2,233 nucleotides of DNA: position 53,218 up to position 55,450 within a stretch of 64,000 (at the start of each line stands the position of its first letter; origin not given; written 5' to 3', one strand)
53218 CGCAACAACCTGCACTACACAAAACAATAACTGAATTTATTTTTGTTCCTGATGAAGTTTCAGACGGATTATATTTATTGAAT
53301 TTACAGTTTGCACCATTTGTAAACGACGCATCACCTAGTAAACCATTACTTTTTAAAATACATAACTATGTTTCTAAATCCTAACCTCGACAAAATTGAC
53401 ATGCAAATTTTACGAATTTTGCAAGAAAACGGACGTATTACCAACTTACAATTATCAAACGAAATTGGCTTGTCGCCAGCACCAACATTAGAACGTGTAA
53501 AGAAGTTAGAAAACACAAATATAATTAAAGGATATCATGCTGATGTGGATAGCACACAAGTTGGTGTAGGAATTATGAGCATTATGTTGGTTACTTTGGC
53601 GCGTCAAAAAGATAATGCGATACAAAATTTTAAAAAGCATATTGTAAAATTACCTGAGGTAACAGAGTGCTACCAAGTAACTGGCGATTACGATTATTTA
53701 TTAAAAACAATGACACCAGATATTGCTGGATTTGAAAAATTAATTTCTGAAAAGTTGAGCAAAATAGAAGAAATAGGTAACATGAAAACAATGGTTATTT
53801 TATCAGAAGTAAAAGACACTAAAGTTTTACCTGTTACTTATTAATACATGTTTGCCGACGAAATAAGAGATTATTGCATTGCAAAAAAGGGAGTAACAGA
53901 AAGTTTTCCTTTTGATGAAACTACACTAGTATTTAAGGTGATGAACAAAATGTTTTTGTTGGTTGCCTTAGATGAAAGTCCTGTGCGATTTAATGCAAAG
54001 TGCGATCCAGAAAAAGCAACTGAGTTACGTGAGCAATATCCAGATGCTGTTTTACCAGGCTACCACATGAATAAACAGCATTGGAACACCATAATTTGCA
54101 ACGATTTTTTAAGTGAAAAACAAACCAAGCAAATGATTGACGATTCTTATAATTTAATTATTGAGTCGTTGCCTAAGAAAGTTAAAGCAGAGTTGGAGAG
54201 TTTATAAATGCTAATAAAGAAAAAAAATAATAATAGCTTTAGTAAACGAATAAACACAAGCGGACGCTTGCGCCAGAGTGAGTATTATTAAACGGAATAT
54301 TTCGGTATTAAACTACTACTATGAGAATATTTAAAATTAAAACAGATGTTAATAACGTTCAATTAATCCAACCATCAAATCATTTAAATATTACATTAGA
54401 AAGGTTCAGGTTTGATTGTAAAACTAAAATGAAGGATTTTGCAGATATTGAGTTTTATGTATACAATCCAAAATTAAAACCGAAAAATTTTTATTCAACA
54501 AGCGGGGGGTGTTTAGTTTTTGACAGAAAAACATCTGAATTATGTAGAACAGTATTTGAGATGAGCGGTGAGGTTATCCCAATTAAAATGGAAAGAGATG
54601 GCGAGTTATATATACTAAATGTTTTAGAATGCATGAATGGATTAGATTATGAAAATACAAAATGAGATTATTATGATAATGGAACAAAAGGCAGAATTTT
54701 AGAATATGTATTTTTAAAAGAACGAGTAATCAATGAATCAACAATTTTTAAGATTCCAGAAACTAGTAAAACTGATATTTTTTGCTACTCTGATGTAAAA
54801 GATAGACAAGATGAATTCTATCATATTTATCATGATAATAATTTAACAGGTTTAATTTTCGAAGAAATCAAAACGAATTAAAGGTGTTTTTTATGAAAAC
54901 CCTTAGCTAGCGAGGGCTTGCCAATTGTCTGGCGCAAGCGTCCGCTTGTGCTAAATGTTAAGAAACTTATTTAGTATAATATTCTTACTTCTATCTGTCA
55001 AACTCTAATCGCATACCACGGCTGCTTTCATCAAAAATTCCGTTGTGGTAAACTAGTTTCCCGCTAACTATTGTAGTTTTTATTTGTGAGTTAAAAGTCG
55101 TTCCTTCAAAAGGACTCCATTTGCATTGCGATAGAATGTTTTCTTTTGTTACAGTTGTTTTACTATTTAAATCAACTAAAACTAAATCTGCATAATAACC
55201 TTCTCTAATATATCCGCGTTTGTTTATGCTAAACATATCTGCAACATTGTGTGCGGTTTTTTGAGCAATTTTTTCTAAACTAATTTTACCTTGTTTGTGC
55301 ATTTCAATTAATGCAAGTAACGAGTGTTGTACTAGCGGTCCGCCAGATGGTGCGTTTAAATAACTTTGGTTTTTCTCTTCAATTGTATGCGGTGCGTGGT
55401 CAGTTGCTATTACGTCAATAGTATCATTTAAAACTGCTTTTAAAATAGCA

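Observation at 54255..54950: A 696-bp cassette bounded by perfect 23-bp GC-rich inverted repeats, carrying only one small immunity-like ORF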

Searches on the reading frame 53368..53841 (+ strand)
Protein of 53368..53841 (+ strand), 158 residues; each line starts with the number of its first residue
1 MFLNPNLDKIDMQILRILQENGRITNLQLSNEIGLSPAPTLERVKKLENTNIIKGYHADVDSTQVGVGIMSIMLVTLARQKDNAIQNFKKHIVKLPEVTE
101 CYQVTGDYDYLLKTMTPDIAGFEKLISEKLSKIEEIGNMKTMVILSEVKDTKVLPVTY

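Call 8: search_protein_families(library=pfam, proteins=[window:53368-53841:+], max_evalue=0.1)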
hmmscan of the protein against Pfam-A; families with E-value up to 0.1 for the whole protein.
seq(158 aa): 6 families
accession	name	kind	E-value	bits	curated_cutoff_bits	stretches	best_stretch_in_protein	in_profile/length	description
PF01037.27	AsnC_trans_reg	-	1.8e-22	79.4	25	1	74-147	2-73/73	Lrp/AsnC ligand binding domain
PF13412.12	HTH_24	-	2.6e-17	62.5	21.9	1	7-54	1-48/48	Winged helix-turn-helix DNA-binding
PF13404.12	HTH_AsnC-type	-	7.8e-16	58.1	27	1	7-48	1-42/42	AsnC-type helix-turn-helix domain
PF01047.28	MarR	-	0.00078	19.7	24.6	1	13-54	7-48/59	MarR family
PF24034.1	DUF7343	-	0.054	13.8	27.6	0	12-54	6-49/62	Domain of unknown function (DUF7343)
PF22451.2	NirdL-like_HTH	-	0.09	12.8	27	0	28-53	21-46/47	Siroheme decarboxylase NirDL-like HTH domain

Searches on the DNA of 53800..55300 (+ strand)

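Call 10: search_rna_families(source=window, start=53800, end=55300, threshold=evalue, max_evalue=1)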
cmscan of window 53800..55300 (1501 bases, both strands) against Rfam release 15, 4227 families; matches with E-value up to 1: 0.
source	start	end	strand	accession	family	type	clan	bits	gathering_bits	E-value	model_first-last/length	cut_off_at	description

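Call 70: search_dna_similar(query=window:54208-54990:+, collection=plasmids, mode=distant, max_rows=10)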
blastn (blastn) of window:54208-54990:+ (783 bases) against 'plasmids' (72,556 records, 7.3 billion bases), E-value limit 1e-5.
No match.

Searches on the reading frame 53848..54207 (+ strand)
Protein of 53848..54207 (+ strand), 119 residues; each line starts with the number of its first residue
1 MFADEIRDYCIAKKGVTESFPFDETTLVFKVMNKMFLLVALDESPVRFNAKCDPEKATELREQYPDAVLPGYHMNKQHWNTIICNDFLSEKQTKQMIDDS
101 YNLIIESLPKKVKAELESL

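Call 8: search_protein_families(library=pfam, proteins=[window:53848-54204:+], max_evalue=0.1)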
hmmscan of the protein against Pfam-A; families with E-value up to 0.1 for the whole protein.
seq(119 aa): 1 family
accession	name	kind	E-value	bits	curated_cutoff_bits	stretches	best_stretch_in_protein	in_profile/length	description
PF04237.18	YjbR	-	1.9e-31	109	30.1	1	12-103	2-88/88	YjbR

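Call 21: find_encoding_contigs(protein=window:53848-54207:+, flank=6000, max_places=10)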
Protein window:53848-54207:+ (119 aa): 1 contig read that carries it; 1 place shown.
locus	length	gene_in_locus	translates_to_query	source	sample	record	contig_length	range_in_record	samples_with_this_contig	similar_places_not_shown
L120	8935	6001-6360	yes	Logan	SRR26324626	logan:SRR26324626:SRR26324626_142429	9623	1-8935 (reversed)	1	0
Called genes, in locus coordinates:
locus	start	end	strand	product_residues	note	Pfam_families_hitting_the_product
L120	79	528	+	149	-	PF00383:dCMP_cyt_deam_1, PF14437:MafB19-deam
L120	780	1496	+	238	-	-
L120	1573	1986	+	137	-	PF06491:Disulph_isomer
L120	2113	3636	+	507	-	PF02518:HATPase_c, PF13589:HATPase_c_3 (faint), PF14501:HATPase_c_5 (weak)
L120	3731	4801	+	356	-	PF04055:Radical_SAM, PF06969:HemN_C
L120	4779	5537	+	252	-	PF04199:Cyclase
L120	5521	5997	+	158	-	PF13404:HTH_AsnC-type, PF13412:HTH_24, PF01037:AsnC_trans_reg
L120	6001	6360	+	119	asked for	PF04237:YjbR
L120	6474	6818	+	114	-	-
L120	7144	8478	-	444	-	PF01979:Amidohydro_1, PF12890:DHOase, PF07969:Amidohydro_3 (weak)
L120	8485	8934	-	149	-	?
